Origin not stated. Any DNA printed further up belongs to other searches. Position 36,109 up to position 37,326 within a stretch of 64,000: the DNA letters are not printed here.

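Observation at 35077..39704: Two convergent secreted proteins both ending in peptidoglycan-binding-like domains: a GH6-type hydrolase and an acidic Asp/Cys tandem-repeat protein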

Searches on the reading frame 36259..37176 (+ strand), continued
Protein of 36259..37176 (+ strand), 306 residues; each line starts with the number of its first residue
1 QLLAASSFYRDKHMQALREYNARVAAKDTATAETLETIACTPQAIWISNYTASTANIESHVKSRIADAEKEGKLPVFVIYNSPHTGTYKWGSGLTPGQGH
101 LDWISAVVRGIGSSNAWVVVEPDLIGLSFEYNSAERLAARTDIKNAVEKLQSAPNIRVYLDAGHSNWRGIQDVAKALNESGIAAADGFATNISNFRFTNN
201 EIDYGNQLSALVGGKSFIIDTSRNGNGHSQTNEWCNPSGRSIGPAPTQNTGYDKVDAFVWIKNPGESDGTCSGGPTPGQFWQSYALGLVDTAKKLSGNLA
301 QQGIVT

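Call 36: search_protein_families(library=pfam, proteins=[L010:8807-10906:+, L010:10984-12324:+, L010:12346-15177:+, L010:15213-16250:+, L010:17509-18081:+, L010:18082-18810:+, L010:18823-19950:+, L010:1709-3487:+], max_evalue=0.01)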
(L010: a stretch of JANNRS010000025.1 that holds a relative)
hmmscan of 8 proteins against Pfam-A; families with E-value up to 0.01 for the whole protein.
L010:8807-10906:+ (699 aa): 2 families
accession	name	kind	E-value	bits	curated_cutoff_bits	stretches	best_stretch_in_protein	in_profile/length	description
PF01341.22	Glyco_hydro_6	-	9.3e-48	164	27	1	413-664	5-299/305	Glycosyl hydrolases family 6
PF16403.11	Bact_surface_Ig-like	-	7.4e-09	36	27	1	310-380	1-71/71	Bacterial surface protein, Ig-like domain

L010:10984-12324:+ (446 aa): 7 families
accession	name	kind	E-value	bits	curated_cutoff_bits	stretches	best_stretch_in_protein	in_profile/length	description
PF00535.33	Glycos_transf_2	-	5.1e-34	118.1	23.3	1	101-266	2-163/168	Glycosyl transferase family 2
PF13641.12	Glyco_tranf_2_3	-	2.1e-27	97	27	1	97-330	1-228/230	Glycosyltransferase like family 2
PF03142.21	Chitin_synth_2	-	2.1e-19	70.1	27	1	180-445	201-491/527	Chitin synthase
PF13632.12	Glyco_trans_2_3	-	1.5e-13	51.5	27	1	183-394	1-190/198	Glycosyl transferase family group 2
PF13506.12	Glyco_transf_21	-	1.9e-11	44.2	21.7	1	172-331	22-174/174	Glycosyl transferase family 21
PF10111.15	Glyco_tranf_2_2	-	7.6e-09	35.9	27.3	1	100-231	1-138/276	Glycosyltransferase like family 2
PF09488.16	Osmo_MPGsynth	-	0.003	16.9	27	0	80-139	33-87/381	Mannosyl-3-phosphoglycerate synthase (osmo_MPGsynth)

L010:12346-15177:+ (943 aa): 1 family
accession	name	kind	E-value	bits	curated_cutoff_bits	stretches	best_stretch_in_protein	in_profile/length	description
PF01522.26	Polysacc_deac_1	-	2.1e-35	121.8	23.1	2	728-847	3-119/124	Polysaccharide deacetylase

L010:15213-16250:+ (345 aa): 1 family
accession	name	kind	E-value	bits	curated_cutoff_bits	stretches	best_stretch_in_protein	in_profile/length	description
PF00188.32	CAP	-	7e-16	59.6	21.1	1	66-185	1-117/117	Cysteine-rich secretory protein family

L010:17509-18081:+ (190 aa): 7 families
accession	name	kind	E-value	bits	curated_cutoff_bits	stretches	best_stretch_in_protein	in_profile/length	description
PF00085.26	Thioredoxin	-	1.5e-09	38.2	23.5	1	104-189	17-101/103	Thioredoxin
PF00578.27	AhpC-TSA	-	0.00089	19.6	26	1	103-153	23-75/124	AhpC/TSA family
PF13905.12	Thioredoxin_8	-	0.0029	18.3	27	0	108-148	4-46/94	Thioredoxin-like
PF08534.16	Redoxin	-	0.0072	16.6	26.6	1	103-127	26-51/148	Redoxin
PF13098.12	Thioredoxin_2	-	0.0075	17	27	0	107-157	7-73/104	Thioredoxin-like domain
PF13899.12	Thioredoxin_7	-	0.0083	16.7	27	0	106-130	18-42/83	Thioredoxin-like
PF06110.17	TXD17-like_Trx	-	0.0094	16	23.1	0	114-147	35-68/119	Thioredoxin domain-containing protein 17-like, thioredoxin domain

L010:18082-18810:+ (242 aa): 2 families
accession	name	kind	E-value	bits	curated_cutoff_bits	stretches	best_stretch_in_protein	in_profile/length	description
PF13386.12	DsbD_2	-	4.5e-06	27.1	24.9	1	8-208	3-198/199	Cytochrome C biogenesis protein transmembrane region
PF02683.22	DsbD_TM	-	1.7e-05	24.7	27.1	1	3-50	4-51/219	Cytochrome C biogenesis protein transmembrane domain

L010:18823-19950:+ (375 aa): 5 families
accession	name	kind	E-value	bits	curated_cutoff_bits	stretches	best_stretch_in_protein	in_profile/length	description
PF17991.7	Thioredoxin_10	-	3.5e-29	102.6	27.1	1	231-374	1-142/142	Thioredoxin like C-terminal domain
PF08534.16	Redoxin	-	4.5e-14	52.9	26.6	1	70-193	15-141/148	Redoxin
PF00578.27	AhpC-TSA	-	3.8e-09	37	26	1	70-181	12-123/124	AhpC/TSA family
PF13905.12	Thioredoxin_8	-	4.4e-09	37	27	1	85-179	2-94/94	Thioredoxin-like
PF00255.25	GSHPx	-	0.0052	16.8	27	0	70-143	8-77/108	Glutathione peroxidase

L010:1709-3487:+ (592 aa): 0 families

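Call 51: search_protein_families(library=pfam, proteins=[L014:10940-14428:-, L014:13021-15075:-, L014:7512-9230:-, L014:6296-7447:+, L014:3918-6257:+], max_evalue=0.0001)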
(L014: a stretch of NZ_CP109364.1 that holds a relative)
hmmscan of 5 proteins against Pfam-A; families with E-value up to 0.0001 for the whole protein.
L014:10940-14428:- (1162 aa): 5 families
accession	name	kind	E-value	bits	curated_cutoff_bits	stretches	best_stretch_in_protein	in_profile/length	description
PF21110.3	GlxA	-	4e-34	117.9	27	1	668-768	1-105/105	GlxA beta barrel domain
PF09118.17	GO-like_E_set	-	1.4e-22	80.2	25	1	1065-1160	1-100/100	Galactose oxidase-like, Early set domain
PF07646.21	Kelch_2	-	4.5e-13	48.9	21.3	0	801-846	1-45/48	Kelch motif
PF13964.12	Kelch_6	-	4e-11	42.9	25.3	0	962-1014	2-50/50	Kelch motif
PF07250.17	Glyoxal_oxid_N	-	2.5e-06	27.3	37.5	0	617-657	47-87/243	Glyoxal oxidase N-terminus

L014:13021-15075:- (684 aa): 3 families
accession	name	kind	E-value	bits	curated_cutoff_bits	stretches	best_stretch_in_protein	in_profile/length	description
PF13632.12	Glyco_trans_2_3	-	2.3e-16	60.7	27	1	280-472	5-182/198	Glycosyl transferase family group 2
PF13641.12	Glyco_tranf_2_3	-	8.2e-10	39.5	27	1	189-424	7-230/230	Glycosyltransferase like family 2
PF13506.12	Glyco_transf_21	-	2e-09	37.6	21.7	1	274-423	31-174/174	Glycosyl transferase family 21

L014:7512-9230:- (572 aa): 0 families

L014:6296-7447:+ (383 aa): 4 families
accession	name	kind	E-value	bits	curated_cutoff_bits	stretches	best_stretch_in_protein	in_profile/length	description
PF13242.12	Hydrolase_like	-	3.5e-28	97.8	22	1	306-379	2-75/75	HAD-hyrolase-like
PF13344.12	Hydrolase_6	-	5e-28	97.5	27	1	134-233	1-100/101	Haloacid dehalogenase-like hydrolase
PF00702.32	Hydrolase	-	1.2e-15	58.9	26.4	1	220-346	67-191/191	haloacid dehalogenase-like hydrolase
PF13419.12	HAD_2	-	3.9e-09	37.3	23.8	1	294-352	121-178/178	Haloacid dehalogenase-like hydrolase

L014:3918-6257:+ (779 aa): 0 families
